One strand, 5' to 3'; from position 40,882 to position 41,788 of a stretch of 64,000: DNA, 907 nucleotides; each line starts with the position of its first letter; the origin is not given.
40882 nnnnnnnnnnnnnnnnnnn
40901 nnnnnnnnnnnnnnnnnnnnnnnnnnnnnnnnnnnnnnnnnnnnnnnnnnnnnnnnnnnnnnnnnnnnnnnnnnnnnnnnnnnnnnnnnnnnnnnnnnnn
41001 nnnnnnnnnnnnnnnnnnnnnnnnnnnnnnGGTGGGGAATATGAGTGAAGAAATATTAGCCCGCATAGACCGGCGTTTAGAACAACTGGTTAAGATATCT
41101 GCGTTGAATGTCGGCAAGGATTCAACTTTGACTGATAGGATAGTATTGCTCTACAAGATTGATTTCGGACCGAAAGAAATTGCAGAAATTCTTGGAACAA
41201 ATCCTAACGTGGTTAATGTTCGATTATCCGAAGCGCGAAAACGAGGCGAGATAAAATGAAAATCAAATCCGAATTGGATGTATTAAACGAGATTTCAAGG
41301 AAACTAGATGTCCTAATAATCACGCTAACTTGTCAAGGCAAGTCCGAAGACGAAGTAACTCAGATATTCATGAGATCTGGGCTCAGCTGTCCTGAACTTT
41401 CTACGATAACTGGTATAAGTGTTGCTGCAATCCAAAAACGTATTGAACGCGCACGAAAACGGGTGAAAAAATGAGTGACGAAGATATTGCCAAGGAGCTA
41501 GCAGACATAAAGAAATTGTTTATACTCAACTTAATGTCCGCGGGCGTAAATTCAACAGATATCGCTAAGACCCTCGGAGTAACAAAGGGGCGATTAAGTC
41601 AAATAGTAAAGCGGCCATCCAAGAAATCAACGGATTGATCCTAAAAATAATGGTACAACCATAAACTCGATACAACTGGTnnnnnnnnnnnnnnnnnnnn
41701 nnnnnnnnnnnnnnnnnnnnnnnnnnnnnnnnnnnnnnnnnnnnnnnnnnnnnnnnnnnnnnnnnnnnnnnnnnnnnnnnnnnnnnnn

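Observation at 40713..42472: Co-directional array: wHTH, three translationally coupled sigma-r4-like mini-HTH paralogs, then an HTH-HEPN fusion. Candidate novel toxin/abortive-infection module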

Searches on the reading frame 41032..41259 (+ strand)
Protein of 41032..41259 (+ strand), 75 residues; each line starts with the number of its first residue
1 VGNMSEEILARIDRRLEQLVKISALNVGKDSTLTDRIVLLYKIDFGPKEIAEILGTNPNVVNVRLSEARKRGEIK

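Call 6: search_protein_families(library=pfam, proteins=[window:41032-41259:+], max_evalue=1)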
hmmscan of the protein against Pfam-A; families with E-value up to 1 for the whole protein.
window:41032-41259:+ (75 aa): 6 families
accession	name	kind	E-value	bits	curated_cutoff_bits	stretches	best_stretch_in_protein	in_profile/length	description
PF08281.18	Sigma70_r4_2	-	1.4e-05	25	25.7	1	44-71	26-53/54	Sigma-70, region 4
PF22233.2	PhyR_sigma-like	-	0.028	14.7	27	1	44-69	19-44/50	Response regulator PhyR, sigma-like domain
PF13384.12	HTH_23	-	0.033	14.5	24.6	1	36-64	9-37/50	Homeodomain-like domain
PF13412.12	HTH_24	-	0.034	14.2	21.9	1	48-72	21-45/48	Winged helix-turn-helix DNA-binding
PF13545.12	HTH_Crp_2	-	0.038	14.4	27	1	44-74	22-52/70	Crp-like helix-turn-helix domain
PF21434.3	TerS_N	-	0.064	13.7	27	1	34-54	5-25/50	Phage G20C small terminase, N-terminal domain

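Call 7: search_protein_families(library=padloc, proteins=[window:41032-41259:+], max_evalue=0.1)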
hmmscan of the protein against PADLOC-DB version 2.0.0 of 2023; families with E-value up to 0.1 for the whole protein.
window:41032-41259:+ (75 aa): 0 families

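Call 8: search_protein_families(library=phrogs, proteins=[window:41032-41259:+], max_evalue=0.1)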
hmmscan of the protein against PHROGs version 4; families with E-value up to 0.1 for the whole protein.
window:41032-41259:+ (75 aa): 0 families

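Call 11: search_protein_families(library=ncbifam, proteins=[window:41032-41259:+], max_evalue=0.1)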
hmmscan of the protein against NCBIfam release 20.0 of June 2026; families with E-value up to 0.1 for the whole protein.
window:41032-41259:+ (75 aa): 6 families
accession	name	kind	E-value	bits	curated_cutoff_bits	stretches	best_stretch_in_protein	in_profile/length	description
NF058625.1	sigma_PG0214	equivalog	0.0066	16.2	130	1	48-71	133-156/170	GFO_1088 family ECF-type sigma factor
NF006930.0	PRK09415.1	subfamily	0.0078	16.1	198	1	36-70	135-169/179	RNA polymerase factor sigma C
TIGR02937.1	sigma70-ECF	superfamily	0.0086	15.7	42.9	1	37-71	126-160/165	sigma-70 family RNA polymerase sigma factor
NF009174.0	PRK12522.1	equivalog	0.013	15.5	217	1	3-71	99-162/175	RNA polymerase sigma factor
NF009170.0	PRK12517.1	subfamily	0.018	14.4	197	1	34-70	134-170/188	RNA polymerase sigma factor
NF053879.1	RNAPolSigSigVBac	equivalog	0.083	12.6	190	1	37-70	116-149/160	RNA polymerase sigma factor SigV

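Call 38: find_homologous_proteins(query=window:41041-41256:+, max_evalue=0.001)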
Query window:41041-41256:+ (72 aa): 7 proteins with E <= 0.001 among 7 candidates.
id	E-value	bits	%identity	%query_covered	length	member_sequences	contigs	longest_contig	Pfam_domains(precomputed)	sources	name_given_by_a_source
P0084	8.3e-37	141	100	100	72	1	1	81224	PF08281.19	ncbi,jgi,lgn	ncbi:MAG: hypothetical protein WC607_02230 [Candidatus Micrarchaeia archaeon]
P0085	5.8e-27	110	78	100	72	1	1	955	-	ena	-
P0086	7.8e-21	91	67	100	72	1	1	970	-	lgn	-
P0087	1.1e-19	87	65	99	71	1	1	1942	-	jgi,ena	-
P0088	2.7e-13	67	60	86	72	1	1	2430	-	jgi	jgi:DNA-binding CsgD family transcriptional regulator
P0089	7.0e-11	59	56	86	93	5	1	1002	-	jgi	-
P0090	2.1e-10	58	55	86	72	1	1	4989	-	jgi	-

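Call 44: search_protein_families(library=pfam, alignment_id=A4, max_evalue=0.001)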
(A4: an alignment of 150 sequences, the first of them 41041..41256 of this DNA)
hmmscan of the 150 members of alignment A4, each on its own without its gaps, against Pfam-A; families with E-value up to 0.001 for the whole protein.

A. member 1, window:41041-41256:+ (72 aa): 1 family
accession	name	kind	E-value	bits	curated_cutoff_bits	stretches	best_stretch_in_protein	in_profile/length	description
PF08281.18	Sigma70_r4_2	-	1.3e-05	25.2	25.7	1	41-68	26-53/54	Sigma-70, region 4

B. families by the number of members that match (of 150 scanned): 24 families
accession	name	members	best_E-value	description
PF08281.18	Sigma70_r4_2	16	8.5e-07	Sigma-70, region 4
PF13384.12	HTH_23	9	7.9e-05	Homeodomain-like domain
PF01022.26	HTH_5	6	3.3e-10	Bacterial regulatory protein, arsR family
PF12840.13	HTH_20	5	4e-05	Helix-turn-helix domain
PF12802.13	MarR_2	4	2.7e-06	MarR family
PF13545.12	HTH_Crp_2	4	4.1e-05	Crp-like helix-turn-helix domain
PF00196.25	GerE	4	0.00033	Bacterial regulatory proteins, luxR family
PF01978.25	TrmB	3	8.2e-07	Sugar-specific transcriptional regulator TrmB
PF13412.12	HTH_24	3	8.4e-06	Winged helix-turn-helix DNA-binding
PF02536.19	mTERF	3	0.00014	mTERF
PF01047.28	MarR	2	5.1e-05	MarR family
PF24034.1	DUF7343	2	0.00011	Domain of unknown function (DUF7343)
PF09339.16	HTH_IclR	2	0.00013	IclR helix-turn-helix domain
PF13936.12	HTH_38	2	0.00013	Helix-turn-helix domain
PF01325.25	Fe_dep_repress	1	2e-05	Iron dependent repressor, N-terminal DNA binding domain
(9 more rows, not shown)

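Call 45: search_protein_families(library=padloc, alignment_id=A4, max_evalue=0.01)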
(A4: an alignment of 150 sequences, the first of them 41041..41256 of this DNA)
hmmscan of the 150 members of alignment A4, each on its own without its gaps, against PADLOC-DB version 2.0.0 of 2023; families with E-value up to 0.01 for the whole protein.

A. member 1, window:41041-41256:+ (72 aa): 0 families

B. families by the number of members that match (of 150 scanned): 34 families (the first 25 are shown)
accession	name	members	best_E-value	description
PDLC01268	CasR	10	7.4e-08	"CAS-I,CAS-II,CAS-III,CAS-IV,CAS-V,CAS-VI; associated_signaling"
PDLC01434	CasR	9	4.9e-08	"CAS-I,CAS-II,CAS-III,CAS-IV,CAS-V,CAS-VI; associated_signaling"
PDLC01044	Csa3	8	0.00031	Type I-A associated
PDLC01438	Csa3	7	4.7e-09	"CAS-I,CAS-II,CAS-III,CAS-IV,CAS-V,CAS-VI; associated_signaling"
PDLC01848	CARF3--CARF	7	8.4e-05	-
PDLC01720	Csa3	5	1.1e-08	Csa3_1_CAS-I-II-III-IV-V-VI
PDLC01857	CARF3--CARF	5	1.5e-06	-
PDLC01875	CARF3--CARF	5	1.8e-05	-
PDLC01879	CARF3--CARF_TM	5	0.00021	-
PDLC04368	PDC-M05A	4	0.00015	-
PDLC03963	SoFic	4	0.00021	-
PDLC01852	CARF3--CARF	4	0.00024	-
PDLC01866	CARF3--CARF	3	3.9e-06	-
PDLC01865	CARF3--CARF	3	1.9e-05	-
PDLC04133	mad1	3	0.00032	mads_1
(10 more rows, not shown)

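Call 52: find_homologous_proteins(query=A4, max_evalue=0.001)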
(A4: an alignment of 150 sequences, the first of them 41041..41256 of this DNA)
Query A4 (150 sequences) (72 aa, profile of the alignment): 29 proteins with E <= 0.001 among 4355 candidates.
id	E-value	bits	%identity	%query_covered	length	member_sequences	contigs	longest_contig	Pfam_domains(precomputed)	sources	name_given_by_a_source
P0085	8.7e-12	63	78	100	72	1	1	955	-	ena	-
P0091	1.7e-11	62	-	-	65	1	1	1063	-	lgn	-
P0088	4.4e-11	61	60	86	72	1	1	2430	-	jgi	jgi:DNA-binding CsgD family transcriptional regulator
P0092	4.7e-11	61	-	-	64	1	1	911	-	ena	-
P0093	3.0e-10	58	-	-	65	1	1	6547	-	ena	-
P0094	3.5e-10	58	-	-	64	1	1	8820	-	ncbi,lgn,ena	-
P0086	5.3e-10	57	67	100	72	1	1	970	-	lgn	-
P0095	6.1e-10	57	-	-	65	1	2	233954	-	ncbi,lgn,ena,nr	ncbi:MAG: hypothetical protein KAT77_06535 [Nanoarchaeota archaeon]|nr:hypothetical protein [Nanoarc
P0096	7.2e-10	57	-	-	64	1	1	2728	-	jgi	-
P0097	8.0e-10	57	-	-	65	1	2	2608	-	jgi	-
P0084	8.3e-10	57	100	100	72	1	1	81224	PF08281.19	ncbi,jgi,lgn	ncbi:MAG: hypothetical protein WC607_02230 [Candidatus Micrarchaeia archaeon]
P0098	9.5e-10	56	-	-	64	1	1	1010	-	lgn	-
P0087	1.7e-9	56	65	99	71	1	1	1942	-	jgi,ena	-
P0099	2.1e-9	55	-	-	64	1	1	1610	-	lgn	-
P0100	2.5e-9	55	33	38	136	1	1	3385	-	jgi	-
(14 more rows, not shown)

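Call 59: predict_structure(alignment_id=A5)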
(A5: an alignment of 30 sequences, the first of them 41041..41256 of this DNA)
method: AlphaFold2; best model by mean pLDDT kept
length: 72 residues; sequences in the alignment: 30
mean_pLDDT: 87.9   pTM: 0.67
mean pLDDT of the five models: 87.9, 87.2, 85.6, 83.9, 83.5
residues with pLDDT >= 90: 29; 70-90: 41; 50-70: 2; < 50: 0
segments of 3 or more residues with pLDDT < 50: none
pLDDT, mean of each block of 10 residues (from residue 1): 86 82 78 90 92 94 94 84
secondary structure, 60 per line:
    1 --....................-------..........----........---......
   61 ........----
elements in order: H3-22 H30-39 H44-51 H55-68

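Call 99: fold_search(model_id=the predicted structure, library=viral)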
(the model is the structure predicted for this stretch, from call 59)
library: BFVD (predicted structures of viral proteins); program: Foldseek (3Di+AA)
matches with E <= 10: 1298; with E <= 0.001: 0
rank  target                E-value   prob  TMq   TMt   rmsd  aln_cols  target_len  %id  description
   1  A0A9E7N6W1            8.7e-02  1.00  0.72  0.75   2.0        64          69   20  (no name in the UniProt tables at hand)
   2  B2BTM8                9.9e-02  0.98  0.56  0.51  13.6        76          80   25  Putative transcriptionnal regulator [Lactococcus phage 1706]
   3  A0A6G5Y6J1            1.9e-01  1.00  0.54  0.26   0.9        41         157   24  (no name in the UniProt tables at hand)
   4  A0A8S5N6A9            1.9e-01  0.92  0.51  0.37   9.0        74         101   16  Helix-turn-helix protein [Myoviridae sp. ctsip2]
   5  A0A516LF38            2.0e-01  0.89  0.48  0.35   5.7        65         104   34  (no name in the UniProt tables at hand)
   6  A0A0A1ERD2            2.1e-01  0.98  0.65  0.36   3.6        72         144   24  (no name in the UniProt tables at hand)
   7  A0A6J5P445            2.2e-01  0.97  0.58  0.40  12.1        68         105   20  Uncharacterized protein [uncultured Caudovirales phage]
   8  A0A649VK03            2.5e-01  0.94  0.56  0.28   3.9        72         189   14  Uncharacterized protein [Microbacterium phage Megan]
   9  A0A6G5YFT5            2.5e-01  0.89  0.46  0.48   8.3        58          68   22  (no name in the UniProt tables at hand)
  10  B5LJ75                2.5e-01  0.84  0.49  0.27   5.1        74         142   23  Uncharacterized protein [Mycobacterium phage Myrna]
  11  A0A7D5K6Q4            2.7e-01  0.99  0.57  0.71   5.2        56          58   20  (no name in the UniProt tables at hand)
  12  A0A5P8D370            2.7e-01  0.85  0.49  0.33  10.7        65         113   29  (no name in the UniProt tables at hand)
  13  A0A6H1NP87            2.9e-01  0.95  0.56  0.35  11.3        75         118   15  (no name in the UniProt tables at hand)
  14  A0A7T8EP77            3.1e-01  0.91  0.55  0.22   5.6        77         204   19  (no name in the UniProt tables at hand)
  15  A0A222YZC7            3.1e-01  0.84  0.47  0.40  13.4        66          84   23  Helix-turn-helix DNA binding domain protein [Mycobacterium phage MyraDee]
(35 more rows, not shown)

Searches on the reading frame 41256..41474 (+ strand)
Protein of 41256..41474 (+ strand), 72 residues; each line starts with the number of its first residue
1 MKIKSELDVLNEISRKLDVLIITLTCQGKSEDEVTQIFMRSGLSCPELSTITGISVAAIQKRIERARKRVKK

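Call 6: search_protein_families(library=pfam, proteins=[window:41256-41474:+], max_evalue=1)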
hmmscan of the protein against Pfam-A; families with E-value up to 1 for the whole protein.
window:41256-41474:+ (72 aa): 6 families
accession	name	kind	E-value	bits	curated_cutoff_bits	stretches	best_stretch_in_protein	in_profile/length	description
PF08281.18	Sigma70_r4_2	-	2.1e-05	24.5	25.7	1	41-69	25-53/54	Sigma-70, region 4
PF13412.12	HTH_24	-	0.0051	16.8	21.9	1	42-67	17-42/48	Winged helix-turn-helix DNA-binding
PF08279.18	HTH_11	-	0.021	15.1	25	1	41-66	14-39/55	HTH domain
PF07638.17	Sigma70_ECF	-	0.049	14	21.1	1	28-71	137-180/185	ECF sigma factor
PF13384.12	HTH_23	-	0.052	13.8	24.6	1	41-66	16-41/50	Homeodomain-like domain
PF04967.18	HTH_10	-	0.074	13.3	23.1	1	46-70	27-51/53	HTH DNA binding domain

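Call 7: search_protein_families(library=padloc, proteins=[window:41256-41474:+], max_evalue=0.1)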
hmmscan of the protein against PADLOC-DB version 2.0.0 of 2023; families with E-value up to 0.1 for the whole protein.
window:41256-41474:+ (72 aa): 0 families

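Call 8: search_protein_families(library=phrogs, proteins=[window:41256-41474:+], max_evalue=0.1)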
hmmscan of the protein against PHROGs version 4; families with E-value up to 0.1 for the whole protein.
window:41256-41474:+ (72 aa): 5 families
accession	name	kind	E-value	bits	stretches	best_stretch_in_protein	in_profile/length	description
phrog_686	-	DNA, RNA and nucleotide metabolism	0.00035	21.8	1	33-67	40-73/76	HTH DNA binding protein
phrog_1740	-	transcription regulation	0.005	16.4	1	31-72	173-214/567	RNA polymerase sigma factor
phrog_1190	-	transcription regulation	0.0067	17.2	1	9-71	97-156/167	RNA polymerase sigma factor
phrog_11138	-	unknown function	0.0087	17.4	1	16-72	84-137/142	-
phrog_14622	-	unknown function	0.089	13.8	0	9-29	38-59/62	-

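Call 11: search_protein_families(library=ncbifam, proteins=[window:41256-41474:+], max_evalue=0.1)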
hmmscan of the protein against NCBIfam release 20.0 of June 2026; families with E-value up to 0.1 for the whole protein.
window:41256-41474:+ (72 aa): 13 families
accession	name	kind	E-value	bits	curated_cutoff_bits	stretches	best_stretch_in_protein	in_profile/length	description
NF009194.0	PRK12542.1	equivalog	0.00079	19.7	211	1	29-71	125-167/185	RNA polymerase sigma factor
TIGR02959.1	SigZ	equivalog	0.0017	18.2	168.65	1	9-71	86-145/170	RNA polymerase sigma factor SigZ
NF009169.0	PRK12516.1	equivalog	0.0017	17.8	321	1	36-71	126-161/188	RNA polymerase sigma factor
NF007481.0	PRK10072.1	equivalog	0.0018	18.7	110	1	7-64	11-68/96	HTH-type transcriptional regulator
NF058625.1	sigma_PG0214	equivalog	0.002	17.8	130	1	41-72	128-159/170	GFO_1088 family ECF-type sigma factor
NF009199.0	PRK12547.1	subfamily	0.003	17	219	1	33-71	119-157/184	RNA polymerase sigma factor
TIGR02937.1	sigma70-ECF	superfamily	0.0039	16.8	42.9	1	28-72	119-163/165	sigma-70 family RNA polymerase sigma factor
NF005385.0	PRK06930.1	subfamily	0.0048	16.6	136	1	29-72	117-160/170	positive control sigma-like factor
NF007215.0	PRK09637.1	equivalog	0.011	15.7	212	1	7-71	90-151/181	RNA polymerase sigma factor SigZ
NF006930.0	PRK09415.1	subfamily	0.015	15.1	198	1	16-72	120-173/179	RNA polymerase factor sigma C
NF009192.0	PRK12540.1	equivalog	0.026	14.1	307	1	36-70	121-155/182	RNA polymerase sigma factor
TIGR02950.1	SigM_subfam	subfamily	0.047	13.5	147.95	1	32-72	116-156/159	RNA polymerase sigma factor, SigM family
NF009198.0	PRK12546.1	equivalog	0.049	13.3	270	1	33-70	120-157/188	RNA polymerase sigma factor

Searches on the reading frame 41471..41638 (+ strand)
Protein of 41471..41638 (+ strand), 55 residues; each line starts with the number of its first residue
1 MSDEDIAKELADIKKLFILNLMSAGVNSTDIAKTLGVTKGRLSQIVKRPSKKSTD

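Call 6: search_protein_families(library=pfam, proteins=[window:41471-41638:+], max_evalue=1)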
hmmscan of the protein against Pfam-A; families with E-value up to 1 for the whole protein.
window:41471-41638:+ (55 aa): 12 families
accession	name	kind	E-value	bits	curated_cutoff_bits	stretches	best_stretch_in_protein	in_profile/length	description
PF16509.11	KORA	-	3.6e-05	24.3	26.7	1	17-48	22-53/84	TrfB plasmid transcriptional repressor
PF12802.13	MarR_2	-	0.00028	21.4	27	1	18-48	11-43/61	MarR family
PF22943.2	HTH_68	-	0.00054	20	27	1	18-48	10-40/45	Putative helix-turn-helix domain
PF19610.4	DUF6115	-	0.00082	20.2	27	1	12-46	97-131/134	Family of unknown function (DUF6115)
PF13384.12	HTH_23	-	0.0016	18.6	24.6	1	18-48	10-40/50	Homeodomain-like domain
PF13518.12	HTH_28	-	0.0096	16.4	25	1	14-48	1-35/52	Helix-turn-helix domain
PF04967.18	HTH_10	-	0.01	16.1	23.1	1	25-52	23-50/53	HTH DNA binding domain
PF04545.22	Sigma70_r4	-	0.011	15.7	24.1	1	30-48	25-43/50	Sigma-70, region 4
PF00292.24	PAX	-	0.041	14.3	22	1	9-49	17-57/125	'Paired box' domain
PF07506.17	RepB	-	0.075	13.5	30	1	17-47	13-43/185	RepB plasmid partitioning protein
PF13412.12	HTH_24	-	0.076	13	21.9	1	24-48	16-40/48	Winged helix-turn-helix DNA-binding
PF01381.28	HTH_3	-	0.12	12.8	23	1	24-49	8-33/55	Helix-turn-helix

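Call 7: search_protein_families(library=padloc, proteins=[window:41471-41638:+], max_evalue=0.1)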
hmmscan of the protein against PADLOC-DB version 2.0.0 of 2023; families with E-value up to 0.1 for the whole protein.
window:41471-41638:+ (55 aa): 0 families

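Call 8: search_protein_families(library=phrogs, proteins=[window:41471-41638:+], max_evalue=0.1)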
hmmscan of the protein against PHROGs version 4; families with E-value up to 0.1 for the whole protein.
window:41471-41638:+ (55 aa): 14 families
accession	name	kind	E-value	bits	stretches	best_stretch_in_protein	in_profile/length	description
phrog_7061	-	DNA, RNA and nucleotide metabolism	5.5e-05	24.6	1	19-48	38-67/70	HTH DNA binding protein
phrog_8245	-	moron, auxiliary metabolic gene and host takeover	0.00014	23.1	1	20-48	100-128/129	HicB-like antitoxin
phrog_686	-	DNA, RNA and nucleotide metabolism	0.00033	21.9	1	19-48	42-71/76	HTH DNA binding protein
phrog_8615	-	unknown function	0.0016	19.7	1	12-47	44-79/84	-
phrog_1468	-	transcription regulation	0.0031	18.1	1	13-47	8-42/67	transcriptional repressor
phrog_351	-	transcription regulation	0.016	14.8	1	13-49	684-718/928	RNA polymerase sigma factor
phrog_11138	-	unknown function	0.031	15.6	1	9-52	91-134/142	-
phrog_769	-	transcription regulation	0.037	15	1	20-52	19-51/89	transcriptional repressor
phrog_20467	-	DNA, RNA and nucleotide metabolism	0.037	14.9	1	18-50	71-103/112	HNH endonuclease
phrog_357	-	transcription regulation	0.037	14.6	1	10-54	9-53/170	transcriptional repressor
phrog_17740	-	unknown function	0.05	14.5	1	26-52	17-43/62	-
phrog_1373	-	transcription regulation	0.056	14.4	1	7-51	59-102/166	transcriptional regulator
phrog_836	-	transcription regulation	0.081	14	1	12-52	83-123/133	late transcriptional activator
phrog_2538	-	head and packaging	0.097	13.8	0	17-51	10-44/129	terminase small subunit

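Call 11: search_protein_families(library=ncbifam, proteins=[window:41471-41638:+], max_evalue=0.1)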
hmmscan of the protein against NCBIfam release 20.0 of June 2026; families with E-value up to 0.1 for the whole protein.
window:41471-41638:+ (55 aa): 6 families
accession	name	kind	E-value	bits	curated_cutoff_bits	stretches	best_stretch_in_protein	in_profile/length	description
TIGR02479.1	FliA_WhiG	subfamily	0.00077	19.3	189.6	1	8-48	174-214/224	FliA/WhiG family RNA polymerase sigma factor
NF033788.1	HTH_metalloreg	subfamily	0.0087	15.9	55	1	5-44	3-44/77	metalloregulator ArsR/SmtB family transcription factor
TIGR02607.1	antidote_HigA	equivalog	0.015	15.1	47.7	1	23-51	18-46/81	HigA family addiction module antitoxin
TIGR02937.1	sigma70-ECF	superfamily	0.026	14.1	42.9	1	18-48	126-156/165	sigma-70 family RNA polymerase sigma factor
NF005413.0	PRK06986.1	subfamily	0.035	13.9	201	1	22-51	201-230/241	RNA polymerase sigma factor FliA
TIGR00721.1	tfx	subfamily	0.058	13.3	60.25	1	16-50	12-46/137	Tfx family DNA-binding protein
